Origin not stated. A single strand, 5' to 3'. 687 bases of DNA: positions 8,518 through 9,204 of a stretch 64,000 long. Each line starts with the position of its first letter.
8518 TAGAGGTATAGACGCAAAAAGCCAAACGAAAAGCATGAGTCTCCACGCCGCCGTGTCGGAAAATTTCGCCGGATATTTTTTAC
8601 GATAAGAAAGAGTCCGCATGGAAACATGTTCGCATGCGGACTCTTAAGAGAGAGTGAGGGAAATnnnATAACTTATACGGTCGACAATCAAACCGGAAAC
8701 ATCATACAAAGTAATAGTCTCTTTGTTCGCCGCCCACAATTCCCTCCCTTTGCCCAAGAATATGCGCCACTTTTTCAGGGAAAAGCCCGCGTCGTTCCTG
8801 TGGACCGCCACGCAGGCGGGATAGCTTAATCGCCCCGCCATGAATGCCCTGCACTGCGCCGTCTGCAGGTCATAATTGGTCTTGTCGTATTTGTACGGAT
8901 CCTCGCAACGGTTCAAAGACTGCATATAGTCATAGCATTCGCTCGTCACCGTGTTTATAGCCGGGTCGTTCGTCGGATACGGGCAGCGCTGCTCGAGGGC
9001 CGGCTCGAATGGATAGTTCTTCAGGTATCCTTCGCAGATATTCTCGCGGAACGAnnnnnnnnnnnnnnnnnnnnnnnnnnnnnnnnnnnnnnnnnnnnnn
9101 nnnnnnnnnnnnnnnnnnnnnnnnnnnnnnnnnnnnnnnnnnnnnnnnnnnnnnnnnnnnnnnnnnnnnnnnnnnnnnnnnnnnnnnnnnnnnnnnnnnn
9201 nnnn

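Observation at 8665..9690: Paralogous LTD-type secreted proteins 53 kb apart with a shared Cys-rich C-terminal domain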

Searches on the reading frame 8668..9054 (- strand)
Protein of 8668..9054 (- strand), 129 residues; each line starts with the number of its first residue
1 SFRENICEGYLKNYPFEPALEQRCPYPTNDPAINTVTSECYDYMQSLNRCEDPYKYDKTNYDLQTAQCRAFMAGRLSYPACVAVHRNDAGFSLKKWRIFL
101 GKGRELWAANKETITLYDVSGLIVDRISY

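Call 35: search_solved_structures(query=A3, max_evalue=10)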
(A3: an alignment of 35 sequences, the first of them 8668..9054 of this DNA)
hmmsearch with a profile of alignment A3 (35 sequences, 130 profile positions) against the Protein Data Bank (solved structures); distinct sequences matched with E-value up to 10: 2.
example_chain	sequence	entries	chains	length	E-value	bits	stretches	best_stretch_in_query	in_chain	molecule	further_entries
2hql_A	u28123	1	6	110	0.021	18.1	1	88-125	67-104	Hypothetical protein MG376 homolog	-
1h3o_B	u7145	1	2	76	1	12.6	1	46-108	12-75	TRANSCRIPTION INITIATION FACTOR TFIID 20/15 KDA SUBUNITS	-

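Call 47: search_protein_representatives(alignment_id=A3)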
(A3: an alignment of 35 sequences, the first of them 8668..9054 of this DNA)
Query: 35 sequences, 130 profile positions. Proteins with E-value up to 0.001 (for the whole library): 1329; up to 1e-10: 1217; up to 1e-30: 410. The best 150 are listed.
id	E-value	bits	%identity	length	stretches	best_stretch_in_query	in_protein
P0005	6.0e-50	184.8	-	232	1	1-130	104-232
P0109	3.2e-43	163.1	-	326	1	1-130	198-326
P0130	1.3e-42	161.2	-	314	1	1-130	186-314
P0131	1.6e-42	160.8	-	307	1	1-130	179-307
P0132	2.1e-42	160.4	-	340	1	1-130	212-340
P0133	4.5e-42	159.4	-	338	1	1-130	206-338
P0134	6.0e-42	159.0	-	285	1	1-130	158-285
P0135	4.2e-41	156.2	-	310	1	1-130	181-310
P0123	5.3e-41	155.9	-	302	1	1-130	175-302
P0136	4.9e-40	152.8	-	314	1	1-130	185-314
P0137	8.1e-40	152.1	-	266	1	1-130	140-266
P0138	1.0e-39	151.7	-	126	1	6-130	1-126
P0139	2.5e-39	150.5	-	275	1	1-130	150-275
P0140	3.0e-39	150.2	-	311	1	1-130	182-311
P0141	3.3e-39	150.1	-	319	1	1-130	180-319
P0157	2.1e-38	147.5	-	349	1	1-130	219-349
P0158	2.7e-38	147.2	-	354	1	1-130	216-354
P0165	6.3e-38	146.0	-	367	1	1-130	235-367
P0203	2.5e-36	140.8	-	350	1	1-130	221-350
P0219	7.7e-36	139.2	-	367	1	1-130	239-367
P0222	1.0e-35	138.8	-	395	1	1-130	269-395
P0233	1.8e-35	138.0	-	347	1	1-130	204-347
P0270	7.8e-35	136.0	-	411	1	1-130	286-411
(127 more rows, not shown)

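Call 66: search_protein_families(library=pfam, alignment_id=A3, max_evalue=10)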
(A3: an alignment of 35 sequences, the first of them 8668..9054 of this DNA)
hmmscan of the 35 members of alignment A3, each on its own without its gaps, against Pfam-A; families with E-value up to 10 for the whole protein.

A. member 1, window:8668-9054:- (129 aa): 0 families

B. families by the number of members that match (of 35 scanned): 15 families
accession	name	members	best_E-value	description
PF00932.25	LTD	9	0.016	Lamin Tail Domain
PF08583.15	Cmc1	3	0.098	Cytochrome c oxidase biogenesis protein Cmc1 like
PF19236.4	ADAMTS_CR_3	1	0.05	ADAMTS cysteine-rich domain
PF11285.13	DUF3086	1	0.05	Protein of unknown function (DUF3086)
PF05903.20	Peptidase_C97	1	0.063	PPPDE putative peptidase domain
PF09381.16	Porin_OmpG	1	0.071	Outer membrane protein G (OmpG)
PF19171.5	DUF5853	1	0.078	Family of unknown function (DUF5853)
PF09362.15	DUF1996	1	0.087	Domain of unknown function (DUF1996)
PF03024.20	Folate_rec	1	0.1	Folate receptor family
PF03692.20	CxxCxxCC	1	0.11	Putative zinc- or iron-chelating domain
PF15270.11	ACI44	1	0.12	Metallo-carboxypeptidase inhibitor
PF02180.22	BH4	1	0.15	Bcl-2 homology region 4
PF22628.2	zf-CCCH_10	1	0.21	ZAP-like CCCH zinc finger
PF09050.15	SNN_linker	1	3.8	Stannin unstructured linker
PF18260.7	Nab2p_Zf1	1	4.6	Nuclear polyadenylated RNA-binding 2 protein CCCH zinc finger 1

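Call 69: search_protein_families(library=pfam, proteins=[P0270, P0222, P0165, P0219, P0158, P0203, P0157, P0233], max_evalue=0.01)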
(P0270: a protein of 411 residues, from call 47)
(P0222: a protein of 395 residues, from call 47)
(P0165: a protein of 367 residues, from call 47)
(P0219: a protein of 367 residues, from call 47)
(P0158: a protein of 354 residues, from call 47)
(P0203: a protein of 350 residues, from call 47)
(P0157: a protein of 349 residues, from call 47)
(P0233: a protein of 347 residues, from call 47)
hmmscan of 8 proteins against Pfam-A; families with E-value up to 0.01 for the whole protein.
P0270 (411 aa): 2 families
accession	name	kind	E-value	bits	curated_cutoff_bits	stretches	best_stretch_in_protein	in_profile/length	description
PF01471.23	PG_binding_1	-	2.9e-07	31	23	1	112-163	1-44/57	Putative peptidoglycan binding domain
PF00932.25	LTD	-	7.8e-06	26.7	34.3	0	208-280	14-71/109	Lamin Tail Domain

P0222 (395 aa): 2 families
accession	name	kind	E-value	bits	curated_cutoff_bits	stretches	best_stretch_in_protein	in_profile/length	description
PF00932.25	LTD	-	1.2e-06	29.3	34.3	1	191-263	12-71/109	Lamin Tail Domain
PF01471.23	PG_binding_1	-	1.7e-06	28.5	23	1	86-160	1-57/57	Putative peptidoglycan binding domain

P0165 (367 aa): 0 families

P0219 (367 aa): 1 family
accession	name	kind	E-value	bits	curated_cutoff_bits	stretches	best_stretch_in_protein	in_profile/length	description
PF00932.25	LTD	-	0.00019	22.2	34.3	0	179-233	31-71/109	Lamin Tail Domain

P0158 (354 aa): 1 family
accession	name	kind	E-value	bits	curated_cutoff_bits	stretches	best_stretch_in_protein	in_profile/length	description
PF00932.25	LTD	-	6.7e-06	26.9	34.3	1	117-227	22-95/109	Lamin Tail Domain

P0203 (350 aa): 1 family
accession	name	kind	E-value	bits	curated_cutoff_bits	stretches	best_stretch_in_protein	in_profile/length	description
PF00932.25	LTD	-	1.8e-05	25.5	34.3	1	131-215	4-71/109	Lamin Tail Domain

P0157 (349 aa): 1 family
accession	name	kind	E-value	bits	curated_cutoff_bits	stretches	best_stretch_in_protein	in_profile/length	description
PF00932.25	LTD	-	6.2e-06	27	34.3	1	125-214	6-72/109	Lamin Tail Domain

P0233 (347 aa): 1 family
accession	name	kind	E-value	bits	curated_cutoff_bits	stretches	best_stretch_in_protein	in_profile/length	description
PF00932.25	LTD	-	6.4e-06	27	34.3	0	110-203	22-87/109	Lamin Tail Domain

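Call 71: find_encoding_contigs(protein=P0270, flank=6000, max_places=2)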
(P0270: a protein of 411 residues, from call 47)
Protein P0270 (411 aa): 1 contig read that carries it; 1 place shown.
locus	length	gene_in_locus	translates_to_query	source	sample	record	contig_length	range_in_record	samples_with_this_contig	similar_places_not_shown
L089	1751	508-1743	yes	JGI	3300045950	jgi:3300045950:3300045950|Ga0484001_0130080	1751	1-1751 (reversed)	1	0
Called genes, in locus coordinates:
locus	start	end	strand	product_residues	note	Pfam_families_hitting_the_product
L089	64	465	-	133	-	PF07681:DoxX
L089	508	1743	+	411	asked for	PF01471:PG_binding_1 (weak), PF00932:LTD (faint)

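Call 74: find_homologous_proteins(query=P0222)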
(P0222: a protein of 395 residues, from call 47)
Query P0222 (395 aa): 84 proteins with E <= 0.001 among 5942 candidates.
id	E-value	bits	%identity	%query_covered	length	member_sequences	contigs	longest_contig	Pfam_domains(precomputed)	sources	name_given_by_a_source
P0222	3.5e-264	894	100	100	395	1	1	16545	PF00932.26,PF01471.24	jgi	-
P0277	2.5e-68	249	46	67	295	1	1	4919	PF00932.26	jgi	-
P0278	8.1e-68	247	52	56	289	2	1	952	PF00932.26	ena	-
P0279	2.1e-66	243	48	56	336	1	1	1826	-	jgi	jgi:hypothetical protein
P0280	7.8e-66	241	52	55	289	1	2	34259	PF00932.26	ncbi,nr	ncbi:MAG: hypothetical protein HYT29_00945 [Parcubacteria group bacterium]|nr:hypothetical protein [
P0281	9.2e-66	241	51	56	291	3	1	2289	PF00932.26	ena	-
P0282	1.4e-64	237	50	55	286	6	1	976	PF00932.26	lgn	-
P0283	8.3e-63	231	46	56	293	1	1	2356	PF00932.26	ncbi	-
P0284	9.7e-62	227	49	56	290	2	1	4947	PF00932.26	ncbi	-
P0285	2.0e-61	226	46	58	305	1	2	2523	PF00932.26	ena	-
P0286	5.1e-58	215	49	53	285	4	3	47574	-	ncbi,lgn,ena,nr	ncbi:hypothetical protein IIB50_00875 [Patescibacteria group bacterium]|nr:hypothetical protein [Pat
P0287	1.9e-57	213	48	51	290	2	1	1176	PF00932.26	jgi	jgi:hypothetical protein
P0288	9.6e-57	211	47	56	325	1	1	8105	PF00932.26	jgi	-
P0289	1.9e-55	207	39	70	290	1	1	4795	-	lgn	-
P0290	1.9e-55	207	50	51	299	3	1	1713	-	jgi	-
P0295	5.1e-51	192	50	28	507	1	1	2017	PF01471.24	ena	-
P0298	5.3e-49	185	59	40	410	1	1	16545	PF01471.24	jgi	-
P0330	9.0e-27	112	51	31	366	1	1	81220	PF01833.31,PF01471.24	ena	-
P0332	5.9e-24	103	62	23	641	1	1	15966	PF01471.24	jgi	-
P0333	1.9e-22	98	47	37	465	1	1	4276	PF01471.24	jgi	jgi:hypothetical protein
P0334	2.2e-22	98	57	24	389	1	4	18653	PF01471.24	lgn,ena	-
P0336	3.6e-22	97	61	23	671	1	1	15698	PF01471.24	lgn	-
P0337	6.6e-22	96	55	23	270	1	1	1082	PF01471.24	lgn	-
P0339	2.7e-21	94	66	22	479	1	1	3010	PF01471.24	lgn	-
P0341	8.4e-20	89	54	24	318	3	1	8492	PF01471.24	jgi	jgi:peptidoglycan hydrolase-like protein with peptidoglycan-binding domain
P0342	8.9e-20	89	54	23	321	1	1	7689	PF01471.24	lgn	-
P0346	9.5e-19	86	57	21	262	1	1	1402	PF01471.24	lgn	-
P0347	3.9e-18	84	44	24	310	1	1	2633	PF01471.24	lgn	-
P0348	4.1e-18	84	52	24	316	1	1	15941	PF00963.25,PF01471.24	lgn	-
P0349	3.8e-13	67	53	22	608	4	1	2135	PF01471.24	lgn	-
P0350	7.8e-12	63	49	23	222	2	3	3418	PF01471.24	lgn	-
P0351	9.1e-11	60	46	21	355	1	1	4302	PF01471.24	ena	-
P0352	9.4e-10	56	51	22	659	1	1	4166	PF00496.28,PF01471.24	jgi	-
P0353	1.3e-9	56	49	22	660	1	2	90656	PF00496.28,PF01471.24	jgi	-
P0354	1.3e-9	56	49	22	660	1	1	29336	PF00496.28,PF01471.24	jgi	-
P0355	4.0e-7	48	41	22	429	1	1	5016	PF01551.30,PF01471.24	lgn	-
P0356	5.7e-4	37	42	22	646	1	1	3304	PF00496.28,PF01471.24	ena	-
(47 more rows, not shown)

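Call 75: find_encoding_contigs(protein=P0222, flank=7000, max_places=1)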
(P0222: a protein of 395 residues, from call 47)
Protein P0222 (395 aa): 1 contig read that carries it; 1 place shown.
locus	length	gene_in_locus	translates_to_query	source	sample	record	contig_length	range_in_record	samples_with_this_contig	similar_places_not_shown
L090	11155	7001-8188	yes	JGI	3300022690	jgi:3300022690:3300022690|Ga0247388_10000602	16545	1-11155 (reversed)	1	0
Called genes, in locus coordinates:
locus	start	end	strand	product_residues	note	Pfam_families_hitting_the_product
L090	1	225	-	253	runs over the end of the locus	-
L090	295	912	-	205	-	-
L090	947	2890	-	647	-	-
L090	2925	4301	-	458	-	-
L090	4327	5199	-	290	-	-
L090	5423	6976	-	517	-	PF20154:LNT_N, PF00795:CN_hydrolase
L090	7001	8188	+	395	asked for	PF01471:PG_binding_1 (faint), PF00932:LTD (faint)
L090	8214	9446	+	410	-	PF01471:PG_binding_1 (faint)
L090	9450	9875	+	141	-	-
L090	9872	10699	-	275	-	PF00398:RrnaAD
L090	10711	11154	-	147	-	?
